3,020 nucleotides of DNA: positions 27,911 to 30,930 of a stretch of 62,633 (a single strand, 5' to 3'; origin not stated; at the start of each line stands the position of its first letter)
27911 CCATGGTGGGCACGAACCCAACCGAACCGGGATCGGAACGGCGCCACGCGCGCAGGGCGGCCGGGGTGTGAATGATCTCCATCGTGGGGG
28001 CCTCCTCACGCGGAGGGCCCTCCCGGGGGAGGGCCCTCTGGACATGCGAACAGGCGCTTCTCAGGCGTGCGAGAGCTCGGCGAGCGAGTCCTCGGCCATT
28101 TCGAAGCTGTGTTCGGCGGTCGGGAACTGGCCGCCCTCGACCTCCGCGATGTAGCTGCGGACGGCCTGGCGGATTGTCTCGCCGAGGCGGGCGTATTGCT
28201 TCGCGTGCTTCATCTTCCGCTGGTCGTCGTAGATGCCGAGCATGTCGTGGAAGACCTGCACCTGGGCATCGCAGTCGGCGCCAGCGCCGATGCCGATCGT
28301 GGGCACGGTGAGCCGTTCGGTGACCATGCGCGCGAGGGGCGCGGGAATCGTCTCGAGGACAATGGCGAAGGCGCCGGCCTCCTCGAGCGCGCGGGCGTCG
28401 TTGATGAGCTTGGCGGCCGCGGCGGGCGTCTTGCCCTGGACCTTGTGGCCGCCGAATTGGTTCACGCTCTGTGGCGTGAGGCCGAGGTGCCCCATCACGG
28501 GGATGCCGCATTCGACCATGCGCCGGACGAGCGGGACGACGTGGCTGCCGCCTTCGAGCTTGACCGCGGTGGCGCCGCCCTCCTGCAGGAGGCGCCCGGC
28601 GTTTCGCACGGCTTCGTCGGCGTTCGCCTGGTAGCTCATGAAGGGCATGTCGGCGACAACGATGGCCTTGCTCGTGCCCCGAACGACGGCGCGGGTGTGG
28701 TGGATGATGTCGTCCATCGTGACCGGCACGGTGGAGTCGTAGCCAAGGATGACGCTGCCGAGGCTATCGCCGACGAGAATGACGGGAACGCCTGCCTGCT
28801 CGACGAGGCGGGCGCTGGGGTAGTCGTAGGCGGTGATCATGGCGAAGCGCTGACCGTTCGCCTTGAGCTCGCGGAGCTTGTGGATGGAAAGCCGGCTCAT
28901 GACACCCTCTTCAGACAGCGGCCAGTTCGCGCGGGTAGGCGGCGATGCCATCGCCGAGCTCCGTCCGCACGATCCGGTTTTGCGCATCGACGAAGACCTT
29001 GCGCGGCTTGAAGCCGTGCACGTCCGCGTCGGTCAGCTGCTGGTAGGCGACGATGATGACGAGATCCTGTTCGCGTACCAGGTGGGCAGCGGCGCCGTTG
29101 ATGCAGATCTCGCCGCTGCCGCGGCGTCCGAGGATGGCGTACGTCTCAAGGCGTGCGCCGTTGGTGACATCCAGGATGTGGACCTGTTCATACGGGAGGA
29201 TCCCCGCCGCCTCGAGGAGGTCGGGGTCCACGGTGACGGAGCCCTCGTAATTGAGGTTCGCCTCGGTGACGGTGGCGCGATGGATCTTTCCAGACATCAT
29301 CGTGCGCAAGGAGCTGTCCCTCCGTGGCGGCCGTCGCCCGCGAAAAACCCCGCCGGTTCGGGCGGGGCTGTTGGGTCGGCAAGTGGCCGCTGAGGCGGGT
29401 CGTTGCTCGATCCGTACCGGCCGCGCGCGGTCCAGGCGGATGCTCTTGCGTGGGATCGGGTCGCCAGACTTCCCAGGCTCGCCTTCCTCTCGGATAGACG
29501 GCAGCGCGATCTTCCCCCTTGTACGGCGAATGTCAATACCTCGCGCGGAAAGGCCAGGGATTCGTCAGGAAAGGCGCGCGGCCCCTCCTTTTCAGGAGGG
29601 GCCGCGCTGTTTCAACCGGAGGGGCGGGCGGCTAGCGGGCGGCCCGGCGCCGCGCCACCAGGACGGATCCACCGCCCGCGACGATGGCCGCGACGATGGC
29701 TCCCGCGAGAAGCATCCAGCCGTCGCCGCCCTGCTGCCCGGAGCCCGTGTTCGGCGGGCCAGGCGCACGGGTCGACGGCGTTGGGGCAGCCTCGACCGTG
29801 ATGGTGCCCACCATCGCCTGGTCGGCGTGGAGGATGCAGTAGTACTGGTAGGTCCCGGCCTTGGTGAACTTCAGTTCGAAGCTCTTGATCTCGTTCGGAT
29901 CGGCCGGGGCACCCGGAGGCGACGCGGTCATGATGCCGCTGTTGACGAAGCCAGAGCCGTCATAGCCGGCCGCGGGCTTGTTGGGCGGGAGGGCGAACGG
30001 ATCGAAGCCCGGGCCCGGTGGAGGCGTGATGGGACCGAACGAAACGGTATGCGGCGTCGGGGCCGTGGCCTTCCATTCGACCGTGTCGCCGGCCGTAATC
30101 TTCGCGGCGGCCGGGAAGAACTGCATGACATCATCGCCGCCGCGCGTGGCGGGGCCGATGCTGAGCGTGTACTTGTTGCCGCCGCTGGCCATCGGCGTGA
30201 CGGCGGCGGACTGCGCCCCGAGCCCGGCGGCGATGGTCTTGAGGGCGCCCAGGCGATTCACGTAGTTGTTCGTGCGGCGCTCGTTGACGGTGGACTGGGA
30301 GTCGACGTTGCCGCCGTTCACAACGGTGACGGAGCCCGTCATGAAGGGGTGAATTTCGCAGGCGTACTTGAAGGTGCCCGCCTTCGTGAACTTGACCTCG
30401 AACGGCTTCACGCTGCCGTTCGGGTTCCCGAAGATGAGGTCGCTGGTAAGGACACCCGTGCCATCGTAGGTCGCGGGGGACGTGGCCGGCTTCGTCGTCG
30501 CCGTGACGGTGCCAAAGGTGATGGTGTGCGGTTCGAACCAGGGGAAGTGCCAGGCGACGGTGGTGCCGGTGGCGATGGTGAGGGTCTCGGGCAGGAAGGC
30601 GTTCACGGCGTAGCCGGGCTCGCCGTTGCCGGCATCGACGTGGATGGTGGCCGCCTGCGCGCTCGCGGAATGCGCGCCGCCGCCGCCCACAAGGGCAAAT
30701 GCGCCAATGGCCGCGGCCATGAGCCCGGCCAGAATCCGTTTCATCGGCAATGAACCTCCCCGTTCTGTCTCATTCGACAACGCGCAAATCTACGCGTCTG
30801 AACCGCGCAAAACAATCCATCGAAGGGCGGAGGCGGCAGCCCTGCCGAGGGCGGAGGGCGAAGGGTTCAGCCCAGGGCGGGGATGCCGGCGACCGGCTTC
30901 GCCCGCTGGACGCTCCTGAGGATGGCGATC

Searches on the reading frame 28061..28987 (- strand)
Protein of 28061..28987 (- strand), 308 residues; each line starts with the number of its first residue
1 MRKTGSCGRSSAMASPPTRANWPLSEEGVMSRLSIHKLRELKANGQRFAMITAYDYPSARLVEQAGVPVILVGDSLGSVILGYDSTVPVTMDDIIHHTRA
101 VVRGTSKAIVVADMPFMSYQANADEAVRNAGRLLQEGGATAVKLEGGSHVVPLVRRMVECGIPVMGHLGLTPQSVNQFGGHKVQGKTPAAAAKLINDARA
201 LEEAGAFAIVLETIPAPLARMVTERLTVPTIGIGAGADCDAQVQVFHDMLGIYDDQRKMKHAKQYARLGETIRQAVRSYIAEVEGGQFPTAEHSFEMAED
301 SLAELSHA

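Call 39: search_protein_families(library=pfam, proteins=[window:28061-28987:-], max_evalue=0.001)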
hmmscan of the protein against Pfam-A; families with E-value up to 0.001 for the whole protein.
window:28061-28987:- (308 aa): 3 families
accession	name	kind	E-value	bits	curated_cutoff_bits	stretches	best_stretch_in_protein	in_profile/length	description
PF02548.21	Pantoate_transf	-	6.3e-115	383.5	28.7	1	33-290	2-258/259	Ketopantoate hydroxymethyltransferase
PF13714.12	PEP_mutase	-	1e-09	38.8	31.5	1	38-147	1-107/240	Phosphoenolpyruvate phosphomutase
PF01177.27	Asp_Glu_race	-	0.00021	21.6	31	0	187-235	49-98/211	Asp/Glu/Hydantoin racemase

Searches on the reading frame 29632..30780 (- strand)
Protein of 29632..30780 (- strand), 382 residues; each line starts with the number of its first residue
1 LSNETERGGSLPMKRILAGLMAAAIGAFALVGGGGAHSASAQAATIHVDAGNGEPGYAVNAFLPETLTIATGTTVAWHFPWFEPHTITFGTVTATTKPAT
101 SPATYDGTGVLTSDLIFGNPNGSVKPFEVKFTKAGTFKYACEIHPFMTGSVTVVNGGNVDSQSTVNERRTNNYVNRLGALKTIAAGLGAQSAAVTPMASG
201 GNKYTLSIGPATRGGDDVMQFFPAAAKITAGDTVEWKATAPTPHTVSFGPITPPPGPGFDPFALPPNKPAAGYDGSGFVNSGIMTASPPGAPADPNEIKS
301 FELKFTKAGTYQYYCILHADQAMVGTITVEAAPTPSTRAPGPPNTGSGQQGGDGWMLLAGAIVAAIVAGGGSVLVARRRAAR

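Call 39: search_protein_families(library=pfam, proteins=[window:29632-30780:-], max_evalue=0.001)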
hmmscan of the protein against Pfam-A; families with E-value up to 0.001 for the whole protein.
window:29632-30780:- (382 aa): 2 families
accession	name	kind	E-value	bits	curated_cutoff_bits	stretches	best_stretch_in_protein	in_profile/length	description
PF00127.26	Copper-bind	-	4.3e-18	66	21.2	2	214-330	7-99/99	Copper binding proteins, plastocyanin/azurin family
PF13473.12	Cupredoxin_1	-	1.2e-07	32.1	27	0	122-153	73-104/104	Cupredoxin-like domain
